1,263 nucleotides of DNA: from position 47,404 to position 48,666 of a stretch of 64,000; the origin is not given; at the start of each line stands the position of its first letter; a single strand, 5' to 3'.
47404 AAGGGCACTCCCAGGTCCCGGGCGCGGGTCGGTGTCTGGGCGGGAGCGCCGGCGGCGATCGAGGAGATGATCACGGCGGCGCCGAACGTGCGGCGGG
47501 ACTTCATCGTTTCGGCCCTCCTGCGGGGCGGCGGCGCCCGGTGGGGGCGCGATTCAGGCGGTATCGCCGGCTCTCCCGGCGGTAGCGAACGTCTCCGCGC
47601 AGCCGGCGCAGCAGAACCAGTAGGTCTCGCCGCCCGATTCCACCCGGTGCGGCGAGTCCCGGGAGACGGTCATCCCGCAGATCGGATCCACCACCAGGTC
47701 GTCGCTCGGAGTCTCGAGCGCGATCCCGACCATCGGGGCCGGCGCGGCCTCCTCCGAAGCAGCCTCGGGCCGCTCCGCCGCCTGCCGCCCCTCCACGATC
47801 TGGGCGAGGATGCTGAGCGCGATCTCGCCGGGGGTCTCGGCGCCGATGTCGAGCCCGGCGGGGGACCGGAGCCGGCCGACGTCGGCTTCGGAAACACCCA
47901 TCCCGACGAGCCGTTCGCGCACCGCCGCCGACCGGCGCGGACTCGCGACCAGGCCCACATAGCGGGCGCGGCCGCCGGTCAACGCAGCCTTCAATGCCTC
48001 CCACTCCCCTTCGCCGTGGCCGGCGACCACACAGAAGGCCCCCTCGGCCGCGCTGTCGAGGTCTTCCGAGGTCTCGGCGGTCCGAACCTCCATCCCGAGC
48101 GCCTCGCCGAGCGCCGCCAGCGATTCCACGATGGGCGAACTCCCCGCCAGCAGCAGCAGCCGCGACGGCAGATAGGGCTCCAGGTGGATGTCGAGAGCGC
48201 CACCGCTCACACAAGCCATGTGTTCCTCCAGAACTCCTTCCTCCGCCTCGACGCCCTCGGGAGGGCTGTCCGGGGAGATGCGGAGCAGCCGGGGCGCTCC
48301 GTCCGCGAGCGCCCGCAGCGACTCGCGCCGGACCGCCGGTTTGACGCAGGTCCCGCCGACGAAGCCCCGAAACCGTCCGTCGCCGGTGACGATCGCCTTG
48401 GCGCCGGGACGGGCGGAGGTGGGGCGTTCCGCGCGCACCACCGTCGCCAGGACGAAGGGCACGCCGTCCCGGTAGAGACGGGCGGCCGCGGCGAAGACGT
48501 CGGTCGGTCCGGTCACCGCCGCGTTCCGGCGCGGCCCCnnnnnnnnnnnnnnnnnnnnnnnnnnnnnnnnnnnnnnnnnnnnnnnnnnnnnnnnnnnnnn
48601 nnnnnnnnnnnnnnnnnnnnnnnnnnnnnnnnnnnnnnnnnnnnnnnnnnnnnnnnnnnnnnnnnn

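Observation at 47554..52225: Form-I coxMSL followed by XdhC with a YHS/TRASH-like Cys tail: candidate Cu-handling maturation factor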

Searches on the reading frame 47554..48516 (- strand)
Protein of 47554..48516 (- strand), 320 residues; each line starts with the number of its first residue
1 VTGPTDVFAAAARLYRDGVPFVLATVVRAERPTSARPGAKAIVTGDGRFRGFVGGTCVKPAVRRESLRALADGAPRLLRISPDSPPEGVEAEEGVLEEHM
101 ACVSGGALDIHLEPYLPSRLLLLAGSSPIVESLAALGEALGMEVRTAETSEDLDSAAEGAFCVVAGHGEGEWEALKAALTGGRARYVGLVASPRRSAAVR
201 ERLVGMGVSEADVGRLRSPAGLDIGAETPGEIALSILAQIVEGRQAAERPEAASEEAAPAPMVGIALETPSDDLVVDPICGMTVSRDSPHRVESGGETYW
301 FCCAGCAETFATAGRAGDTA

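Call 3: search_protein_families(library=pfam, proteins=[window:47554-48516:-], max_evalue=0.01)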
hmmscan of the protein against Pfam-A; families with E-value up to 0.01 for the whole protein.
window:47554-48516:- (320 aa): 4 families
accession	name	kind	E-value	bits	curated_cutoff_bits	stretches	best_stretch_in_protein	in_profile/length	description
PF13478.12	XdhC_C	-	3.3e-25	89.5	29.7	1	121-240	1-125/125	XdhC Rossmann domain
PF02625.21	XdhC_CoxI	-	2.9e-19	69.2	24.3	1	15-80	2-67/68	XdhC and CoxI family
PF04945.19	YHS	-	9.7e-08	32.3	30.3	1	275-311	1-37/47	YHS domain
PF24273.1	TRASH_HVO_1752_C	-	0.00054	20.5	27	1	280-311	7-37/47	HVO_1752, C-terminal TRASH domain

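Call 6: search_protein_families(library=ncbifam, proteins=[window:47554-48516:-], max_evalue=0.001)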
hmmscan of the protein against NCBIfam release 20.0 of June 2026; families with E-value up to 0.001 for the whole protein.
window:47554-48516:- (320 aa): 3 families
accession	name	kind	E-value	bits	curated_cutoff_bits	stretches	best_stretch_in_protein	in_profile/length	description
NF045664.1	XdhC_rel_AOR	equivalog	9e-25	87.7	350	2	172-245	273-345/346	XdhC family aldehyde oxidoreductase maturation factor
TIGR02964.1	xanthine_xdhC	equivalog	7.9e-08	32.1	161.6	1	144-241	147-246/246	xanthine dehydrogenase accessory protein XdhC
NF000468.1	Erm37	exception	0.00024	21.1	350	1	164-232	38-104/179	23S rRNA (adenine(2058)-N(6))-methyltransferase Erm(37)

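Call 8: find_homologous_proteins(query=window:47554-48516:-, max_evalue=0.00001)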
Query window:47554-48516:- (320 aa): 7563 proteins with E <= 0.00001 among 8000 candidates; the best 120 are listed.
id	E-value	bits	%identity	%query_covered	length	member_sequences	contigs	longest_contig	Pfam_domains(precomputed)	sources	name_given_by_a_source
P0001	8.5e-197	671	98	100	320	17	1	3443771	PF02625.22,PF13478.13,PF04945.20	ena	-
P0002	4.9e-192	655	96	100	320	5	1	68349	PF02625.22,PF13478.13,PF04945.20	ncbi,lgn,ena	-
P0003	3.5e-189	646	96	100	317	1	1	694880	PF02625.22,PF13478.13,PF04945.20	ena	-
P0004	2.1e-187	640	94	99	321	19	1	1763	PF02625.22,PF13478.13,PF04945.20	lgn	-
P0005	1.4e-186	637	93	100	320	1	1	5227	PF02625.22,PF13478.13,PF04945.20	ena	-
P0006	3.4e-186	636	93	100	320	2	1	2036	PF02625.22,PF13478.13,PF04945.20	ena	-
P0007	2.4e-183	627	92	100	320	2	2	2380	PF02625.22,PF13478.13,PF04945.20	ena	-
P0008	1.6e-182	624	92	100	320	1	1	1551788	PF02625.22,PF13478.13,PF04945.20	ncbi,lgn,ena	-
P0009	3.4e-182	623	92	99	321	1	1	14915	PF02625.22,PF13478.13,PF04945.20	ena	-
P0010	2.0e-181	620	92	100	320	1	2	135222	PF02625.22,PF13478.13,PF04945.20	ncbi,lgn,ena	-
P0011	2.9e-181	620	94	97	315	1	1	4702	PF02625.22,PF13478.13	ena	-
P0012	4.8e-181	619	90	100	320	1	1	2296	PF02625.22,PF13478.13,PF04945.20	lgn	-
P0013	2.5e-180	617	92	99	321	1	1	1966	PF02625.22,PF13478.13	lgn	-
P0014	2.0e-179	614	90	100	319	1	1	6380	PF02625.22,PF13478.13,PF04945.20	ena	-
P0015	1.2e-178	611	89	100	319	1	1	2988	PF02625.22,PF13478.13,PF04945.20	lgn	-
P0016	1.6e-178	611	89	97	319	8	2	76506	PF02625.22,PF13478.13,PF04945.20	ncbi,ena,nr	ncbi:MAG: XdhC family protein [Acidobacteriota bacterium]|nr:XdhC family protein [Acidobacteriota ba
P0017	4.3e-178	609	89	100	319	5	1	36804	PF02625.22,PF13478.13,PF04945.20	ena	-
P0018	4.6e-178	609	90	100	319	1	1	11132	PF02625.22,PF13478.13,PF04945.20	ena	-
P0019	8.5e-178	608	90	100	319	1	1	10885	PF02625.22,PF13478.13,PF04945.20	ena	-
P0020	1.5e-177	608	90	100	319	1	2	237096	PF02625.22,PF13478.13,PF04945.20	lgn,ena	-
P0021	1.9e-177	607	90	100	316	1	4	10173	PF02625.22,PF13478.13,PF04945.20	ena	-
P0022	2.7e-177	607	90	100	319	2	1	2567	PF02625.22,PF13478.13,PF04945.20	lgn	-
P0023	3.8e-177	606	91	97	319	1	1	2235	PF02625.22,PF13478.13,PF04945.20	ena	-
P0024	1.8e-176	604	90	100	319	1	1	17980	PF02625.22,PF13478.13,PF04945.20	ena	-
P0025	3.5e-176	603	90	100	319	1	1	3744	PF02625.22,PF13478.13,PF04945.20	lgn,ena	-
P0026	5.2e-176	602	89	100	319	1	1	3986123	PF02625.22,PF13478.13,PF04945.20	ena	-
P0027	4.2e-174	596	88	100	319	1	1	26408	PF02625.22,PF13478.13,PF04945.20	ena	-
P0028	4.4e-174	596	88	100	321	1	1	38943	PF02625.22,PF13478.13,PF04945.20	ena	-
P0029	5.2e-174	596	87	100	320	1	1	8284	PF02625.22,PF13478.13,PF04945.20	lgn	-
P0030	2.4e-172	590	88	100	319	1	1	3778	PF02625.22,PF13478.13,PF04945.20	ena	-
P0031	9.5e-172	588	88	100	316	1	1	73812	PF02625.22,PF13478.13,PF04945.20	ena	-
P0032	1.9e-171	588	88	100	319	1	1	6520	PF02625.22,PF13478.13,PF04945.20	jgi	jgi:xanthine dehydrogenase accessory factor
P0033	5.5e-169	579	87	97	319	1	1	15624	PF02625.22,PF13478.13,PF04945.20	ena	-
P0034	7.7e-169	579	86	100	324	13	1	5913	PF02625.22,PF13478.13,PF04945.20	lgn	-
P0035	2.4e-167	574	87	97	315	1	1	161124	PF02625.22,PF13478.13,PF04945.20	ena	-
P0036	8.1e-167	572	86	97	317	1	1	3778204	PF02625.22,PF13478.13,PF04945.20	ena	-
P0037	1.9e-166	571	85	97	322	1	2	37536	PF02625.22,PF13478.13,PF04945.20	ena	-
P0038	3.3e-166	570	87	96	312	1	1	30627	PF02625.22,PF13478.13,PF04945.20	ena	-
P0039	9.6e-166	569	85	98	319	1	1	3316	PF02625.22,PF13478.13,PF04945.20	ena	-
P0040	3.2e-165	567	86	97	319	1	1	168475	PF02625.22,PF13478.13,PF04945.20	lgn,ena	-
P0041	7.6e-165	566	85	97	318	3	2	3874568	PF02625.22,PF13478.13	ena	-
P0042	7.7e-165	566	86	96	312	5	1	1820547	PF02625.22,PF13478.13,PF04945.20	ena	-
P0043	7.9e-165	566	84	100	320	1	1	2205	PF02625.22,PF13478.13,PF04945.20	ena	-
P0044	1.4e-164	565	87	97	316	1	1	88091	PF02625.22,PF13478.13,PF04945.20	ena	-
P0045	1.5e-164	565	85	97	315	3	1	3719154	PF02625.22,PF13478.13,PF04945.20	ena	-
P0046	3.7e-164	564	84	97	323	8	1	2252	PF02625.22,PF13478.13,PF04945.20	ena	-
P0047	4.4e-164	563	85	98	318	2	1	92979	PF02625.22,PF13478.13,PF04945.20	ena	-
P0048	6.7e-164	563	85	97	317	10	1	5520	PF02625.22,PF13478.13,PF04945.20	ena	-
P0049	7.3e-164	563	86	96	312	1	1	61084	PF02625.22,PF13478.13,PF04945.20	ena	-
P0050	4.6e-163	560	85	97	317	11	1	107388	PF02625.22,PF13478.13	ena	-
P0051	8.5e-163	559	83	100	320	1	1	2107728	PF02625.22,PF13478.13,PF04945.20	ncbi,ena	-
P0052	9.8e-163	559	83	99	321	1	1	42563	PF02625.22,PF13478.13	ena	-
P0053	1.7e-162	558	85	97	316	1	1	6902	PF02625.22,PF13478.13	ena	-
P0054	8.8e-162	556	84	97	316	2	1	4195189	PF02625.22,PF13478.13,PF04945.20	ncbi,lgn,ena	-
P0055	2.0e-161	555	84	98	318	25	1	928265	PF02625.22,PF13478.13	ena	-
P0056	1.6e-160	552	84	97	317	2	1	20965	PF02625.22,PF13478.13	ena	-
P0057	7.1e-160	549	83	98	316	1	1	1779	PF02625.22,PF13478.13,PF04945.20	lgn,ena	-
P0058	1.4e-159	549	81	100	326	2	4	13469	PF02625.22,PF13478.13,PF04945.20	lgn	-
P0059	3.2e-159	547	84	99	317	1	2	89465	PF02625.22,PF13478.13,PF04945.20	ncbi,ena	-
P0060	1.1e-158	546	84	98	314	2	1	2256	PF02625.22,PF13478.13,PF04945.20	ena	-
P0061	3.9e-158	544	83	98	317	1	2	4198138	PF02625.22,PF13478.13,PF04945.20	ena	-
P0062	1.8e-156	538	81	98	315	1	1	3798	PF02625.22,PF13478.13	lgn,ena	-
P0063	1.3e-154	532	82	97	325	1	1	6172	PF10983.14,PF02625.22,PF13478.13,PF04945.20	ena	-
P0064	7.2e-153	526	86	95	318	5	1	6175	PF02625.22,PF13478.13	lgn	-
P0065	9.3e-148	510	79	97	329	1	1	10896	PF02625.22,PF13478.13,PF04945.20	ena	-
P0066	4.1e-146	504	74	97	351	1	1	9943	PF02625.22,PF13478.13,PF04945.20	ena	-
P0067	5.9e-146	504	78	97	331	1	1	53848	PF02625.22,PF13478.13,PF04945.20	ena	-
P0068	2.5e-143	495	77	98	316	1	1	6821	PF02625.22,PF13478.13,PF04945.20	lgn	-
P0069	8.8e-143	493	76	99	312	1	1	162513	PF02625.22,PF13478.13,PF04945.20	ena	-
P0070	9.2e-142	490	74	99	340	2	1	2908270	PF02625.22,PF13478.13,PF04945.20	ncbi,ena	-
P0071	1.7e-141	489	78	97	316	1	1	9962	PF02625.22,PF13478.13,PF04945.20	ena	-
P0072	6.6e-138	477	99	72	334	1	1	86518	PF02625.22,PF13478.13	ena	-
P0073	7.9e-137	474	74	96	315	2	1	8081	PF02625.22,PF13478.13,PF04945.20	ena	-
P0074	3.5e-133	462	74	96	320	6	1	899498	PF02625.22,PF13478.13,PF04945.20,PF24273.2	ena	-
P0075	1.2e-127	444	84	81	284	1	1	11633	PF02625.22,PF13478.13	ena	-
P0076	1.6e-126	440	70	95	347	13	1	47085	PF02625.22,PF13478.13,PF04945.20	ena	-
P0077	7.1e-126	438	72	96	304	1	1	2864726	PF02625.22,PF13478.13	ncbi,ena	-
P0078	1.2e-125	437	68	97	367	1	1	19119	PF02625.22,PF13478.13,PF04945.20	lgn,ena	-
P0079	2.1e-125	436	70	97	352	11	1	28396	PF02625.22,PF13478.13,PF04945.20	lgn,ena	-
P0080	2.2e-125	436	69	97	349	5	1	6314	PF02625.22,PF13478.13,PF04945.20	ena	-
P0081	3.3e-123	429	64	96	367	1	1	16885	PF02625.22,PF13478.13,PF04945.20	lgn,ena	-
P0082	1.2e-122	427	70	96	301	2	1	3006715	PF02625.22,PF13478.13,PF04945.20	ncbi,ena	-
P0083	2.3e-121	423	68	96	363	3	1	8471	PF02625.22,PF13478.13,PF04945.20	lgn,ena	-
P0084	5.3e-115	402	91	66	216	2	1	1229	PF13478.13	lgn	-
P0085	1.2e-112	394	67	90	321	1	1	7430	PF02625.22,PF13478.13,PF04945.20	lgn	-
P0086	7.1e-107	375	66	95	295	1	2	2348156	PF02625.22,PF13478.13,PF04945.20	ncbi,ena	-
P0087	7.7e-106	372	63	96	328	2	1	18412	PF02625.22,PF13478.13,PF04945.20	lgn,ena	-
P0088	2.3e-105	370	63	96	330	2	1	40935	PF02625.22,PF13478.13,PF04945.20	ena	-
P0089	2.5e-104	367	62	96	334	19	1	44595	PF02625.22,PF13478.13,PF04945.20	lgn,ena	-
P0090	3.0e-104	367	96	57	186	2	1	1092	PF02625.22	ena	-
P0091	1.1e-103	365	62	97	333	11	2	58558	PF02625.22,PF13478.13,PF04945.20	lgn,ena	-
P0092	4.6e-103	363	77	75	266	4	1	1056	PF02625.22,PF13478.13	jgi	-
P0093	4.0e-102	360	81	68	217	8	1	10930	PF13478.13,PF04945.20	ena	-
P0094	1.3e-101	358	61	96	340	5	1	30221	PF02625.22,PF13478.13,PF04945.20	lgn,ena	-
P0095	7.5e-101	356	58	95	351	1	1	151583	PF02625.22,PF13478.13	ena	-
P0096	3.9e-100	353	61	97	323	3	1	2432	PF02625.22,PF13478.13,PF04945.20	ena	-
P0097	1.1e-99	352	60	97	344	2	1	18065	PF02625.22,PF13478.13,PF04945.20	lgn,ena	-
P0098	1.3e-99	352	61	97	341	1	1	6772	PF02625.22,PF13478.13,PF04945.20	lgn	-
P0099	2.2e-98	348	59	97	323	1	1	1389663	PF02625.22,PF13478.13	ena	-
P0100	5.2e-98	346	59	97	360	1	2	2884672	PF02625.22,PF13478.13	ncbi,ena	-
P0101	6.4e-97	343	61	93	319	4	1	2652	PF02625.22,PF13478.13,PF04945.20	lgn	-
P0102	2.7e-96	341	58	96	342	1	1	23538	PF02625.22,PF13478.13,PF04945.20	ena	-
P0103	1.2e-72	263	47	95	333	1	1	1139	PF02625.22,PF13478.13,PF04945.20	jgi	jgi:xanthine dehydrogenase accessory factor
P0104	2.3e-69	252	39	96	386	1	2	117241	PF02625.22,PF13478.13,PF04945.20,PF24273.2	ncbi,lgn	-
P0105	2.5e-69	252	44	95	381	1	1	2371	PF02625.22,PF13478.13,PF04945.20,PF24273.2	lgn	-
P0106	1.1e-68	250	44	96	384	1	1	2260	PF02625.22,PF08394.17,PF13478.13,PF04945.20,PF24273.2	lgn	-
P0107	4.4e-68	248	43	96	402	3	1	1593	PF02625.22,PF13478.13,PF04945.20,PF24273.2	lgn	-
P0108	6.4e-68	247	44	96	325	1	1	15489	PF02625.22,PF13478.13,PF04945.20,PF24273.2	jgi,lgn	jgi:xanthine dehydrogenase accessory factor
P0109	1.8e-67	246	46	96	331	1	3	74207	PF02625.22,PF13478.13,PF04945.20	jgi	jgi:xanthine dehydrogenase accessory factor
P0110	2.2e-67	246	44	95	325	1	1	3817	PF02625.22,PF13478.13,PF04945.20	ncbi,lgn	-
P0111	3.1e-67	245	45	98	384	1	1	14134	PF02625.22,PF13478.13,PF04945.20,PF24273.2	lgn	-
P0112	3.4e-67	245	45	95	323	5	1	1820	PF02625.22,PF13478.13,PF04945.20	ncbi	-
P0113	5.0e-67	245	46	95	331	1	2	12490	PF02625.22,PF13478.13,PF04945.20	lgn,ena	-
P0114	7.8e-67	244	42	96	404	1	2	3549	PF02625.22,PF12156.15,PF13478.13,PF04945.20,PF24273.2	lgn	-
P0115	8.9e-67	244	43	96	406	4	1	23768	PF02625.22,PF13478.13,PF04945.20,PF24273.2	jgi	jgi:xanthine dehydrogenase accessory factor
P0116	1.0e-66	244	49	92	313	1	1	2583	PF02625.22,PF13478.13,PF04945.20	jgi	jgi:xanthine dehydrogenase accessory factor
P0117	1.0e-66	243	43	96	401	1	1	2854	PF02625.22,PF13478.13,PF04945.20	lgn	-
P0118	1.0e-66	243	43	96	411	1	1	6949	PF02625.22,PF13478.13,PF04945.20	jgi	jgi:xanthine dehydrogenase accessory factor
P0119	1.3e-66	243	45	95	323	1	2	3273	PF02625.22,PF13478.13,PF04945.20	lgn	-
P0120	1.4e-66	243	49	92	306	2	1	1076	PF02625.22,PF13478.13,PF04945.20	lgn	-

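Call 14: find_encoding_contigs(protein=P0104, flank=10000, max_places=3)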
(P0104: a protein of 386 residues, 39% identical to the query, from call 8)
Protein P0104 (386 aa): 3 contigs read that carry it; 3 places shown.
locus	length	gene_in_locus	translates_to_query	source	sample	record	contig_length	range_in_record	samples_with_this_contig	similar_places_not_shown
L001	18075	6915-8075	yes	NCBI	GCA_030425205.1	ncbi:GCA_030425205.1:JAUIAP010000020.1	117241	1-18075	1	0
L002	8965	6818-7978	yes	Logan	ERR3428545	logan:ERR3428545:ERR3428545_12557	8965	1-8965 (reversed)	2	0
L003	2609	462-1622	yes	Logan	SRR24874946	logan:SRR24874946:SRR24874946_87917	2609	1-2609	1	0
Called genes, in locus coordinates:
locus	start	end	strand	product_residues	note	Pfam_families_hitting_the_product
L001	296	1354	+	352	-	PF05762:VWA_CoxE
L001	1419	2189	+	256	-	PF06240:COXG, PF10604:Polyketide_cyc2 (weak)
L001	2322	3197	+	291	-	PF00941:FAD_binding_5, PF03450:CO_deh_flav_C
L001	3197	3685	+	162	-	PF00111:Fer2 (weak), PF01799:Fer2_2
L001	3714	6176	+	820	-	PF01315:Ald_Xan_dh_C, PF02738:MoCoBD_1, PF20256:MoCoBD_2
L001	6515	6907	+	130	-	PF02661:Fic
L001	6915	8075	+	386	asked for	PF02625:XdhC_CoxI, PF13478:XdhC_C, PF04945:YHS, PF24273:TRASH_HVO_1752_C (faint), PF04945:YHS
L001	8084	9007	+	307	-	PF25213:HVO_A0261_N (faint), PF21863:HTH_67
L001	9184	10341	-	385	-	PF02771:Acyl-CoA_dh_N, PF02770:Acyl-CoA_dh_M, PF00441:Acyl-CoA_dh_1, PF08028:Acyl-CoA_dh_2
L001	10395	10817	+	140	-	PF07719:TPR_2 (faint), PF00515:TPR_1 (faint), PF13371:TPR_9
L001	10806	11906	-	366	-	PF00478:IMPDH (faint), PF03060:NMO, PF01070:FMN_dh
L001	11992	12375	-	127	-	PF01219:DAGK_prokar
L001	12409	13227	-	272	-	PF02567:PhzC-PhzF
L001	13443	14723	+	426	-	PF01636:APH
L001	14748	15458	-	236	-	PF00702:Hydrolase, PF12710:HAD, PF13419:HAD_2, PF13242:Hydrolase_like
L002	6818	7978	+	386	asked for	PF02625:XdhC_CoxI, PF13478:XdhC_C, PF04945:YHS, PF24273:TRASH_HVO_1752_C (faint), PF04945:YHS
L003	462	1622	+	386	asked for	PF02625:XdhC_CoxI, PF13478:XdhC_C, PF04945:YHS, PF24273:TRASH_HVO_1752_C (faint), PF04945:YHS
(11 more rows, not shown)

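Call 16: find_related_loci(query=A1, collection=genome_contigs, flank=10000)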
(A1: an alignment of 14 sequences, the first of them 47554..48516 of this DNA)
Query A1 (320 aa) in genome_contigs; peptide patterns used: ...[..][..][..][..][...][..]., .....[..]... (x = any residue, [..] = any of these).
600 stretches matched a pattern (row limit reached: there are more); 584 encode a relative of the query (tblastn E <= 1e-3); the best 80 are kept; 80 distinct loci.
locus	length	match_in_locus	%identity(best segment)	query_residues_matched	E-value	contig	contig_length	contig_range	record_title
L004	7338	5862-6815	94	3-320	0e+0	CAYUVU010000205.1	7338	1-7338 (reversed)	MAG TPA_asm: uncultured Acidobacteriota bacterium isolate SRP338948_co1_9 genome assembly, contig: k141_428599, whole ge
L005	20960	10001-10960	91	1-320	0e+0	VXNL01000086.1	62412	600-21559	MAG: Acidobacteria bacterium isolate SB0661_bin_8 NODE_563_length_62412_cov_218.764277, whole genome shotgun sequence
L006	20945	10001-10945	84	3-315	7e-165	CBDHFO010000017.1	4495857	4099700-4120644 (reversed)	MAG: Candidatus Marinacidobacterium sp. isolate 178a2059-1fcc-4348-b026-258adf563acb genome assembly, contig: contig_6,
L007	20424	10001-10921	74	3-310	2e-130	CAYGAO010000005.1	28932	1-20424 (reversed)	MAG TPA_asm: uncultured Acidobacteriota bacterium isolate ERP110561_co1_40 genome assembly, contig: NODE_1026_length_289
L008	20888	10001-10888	72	3-310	8e-128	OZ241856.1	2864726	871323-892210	MAG: Candidatus Marinacidobacterium sp. isolate 57d0b85c-66d1-4277-a7e3-fd04592ce509 genome assembly, chromosome: 1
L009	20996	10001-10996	61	4-313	3e-103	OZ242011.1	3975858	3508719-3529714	MAG: Candidatus Marinacidobacterium sp. isolate 9dab93f2-0bd7-4437-a2b9-636a52ee9c7b genome assembly, chromosome: 1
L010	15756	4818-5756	44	6-311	1e-69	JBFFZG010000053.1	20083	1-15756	MAG: Candidatus Promineifilaceae bacterium isolate Mix_sand01.2020.11.G.20 k141_2443235_length_20083_cov_13.0000, whole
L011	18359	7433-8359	41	6-310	1e-69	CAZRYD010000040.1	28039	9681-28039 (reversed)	MAG TPA_asm: uncultured Caldilineaceae bacterium isolate SRP323723_co1_132 genome assembly, contig: NODE_1363_length_280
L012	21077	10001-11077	41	6-310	3e-69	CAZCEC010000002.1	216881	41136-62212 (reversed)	MAG TPA_asm: uncultured Anaerolineales bacterium isolate binchicken_co179_60 genome assembly, contig: NODE_259_length_21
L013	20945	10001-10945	42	6-311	6e-69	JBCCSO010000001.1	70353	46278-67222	MAG: Chloroflexota bacterium isolate P01_D01_bin.58 k141_289646_length_70353_cov_29.1093, whole genome shotgun sequence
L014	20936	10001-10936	43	5-310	9e-69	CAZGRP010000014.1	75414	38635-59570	MAG TPA_asm: uncultured Cytophagia bacterium isolate SRP216583_co2_59 genome assembly, contig: NODE_119_length_75414_cov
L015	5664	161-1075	42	12-310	2e-68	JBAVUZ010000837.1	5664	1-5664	MAG: Candidatus Angelobacter sp. isolate MFD02947_ilm_asm_bin15 k127_57509, whole genome shotgun sequence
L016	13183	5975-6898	46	6-310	2e-68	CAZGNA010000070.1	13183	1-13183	MAG TPA_asm: uncultured bacterium isolate binchicken_co30_89 genome assembly, contig: NODE_3139_length_13183_cov_8.83546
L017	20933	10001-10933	41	5-311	3e-68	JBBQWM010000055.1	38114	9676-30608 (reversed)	MAG: Chloroflexia bacterium isolate Co_metawrap_2056 Cmw_2056_k141_18539096_length_38114_cov_33.9896, whole genome shotg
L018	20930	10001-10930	42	6-313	4e-68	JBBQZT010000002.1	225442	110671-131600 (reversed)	MAG: Chloroflexia bacterium isolate Co_metawrap_2250 Cmw_2250_k141_3448925_length_225442_cov_31.0000, whole genome shotg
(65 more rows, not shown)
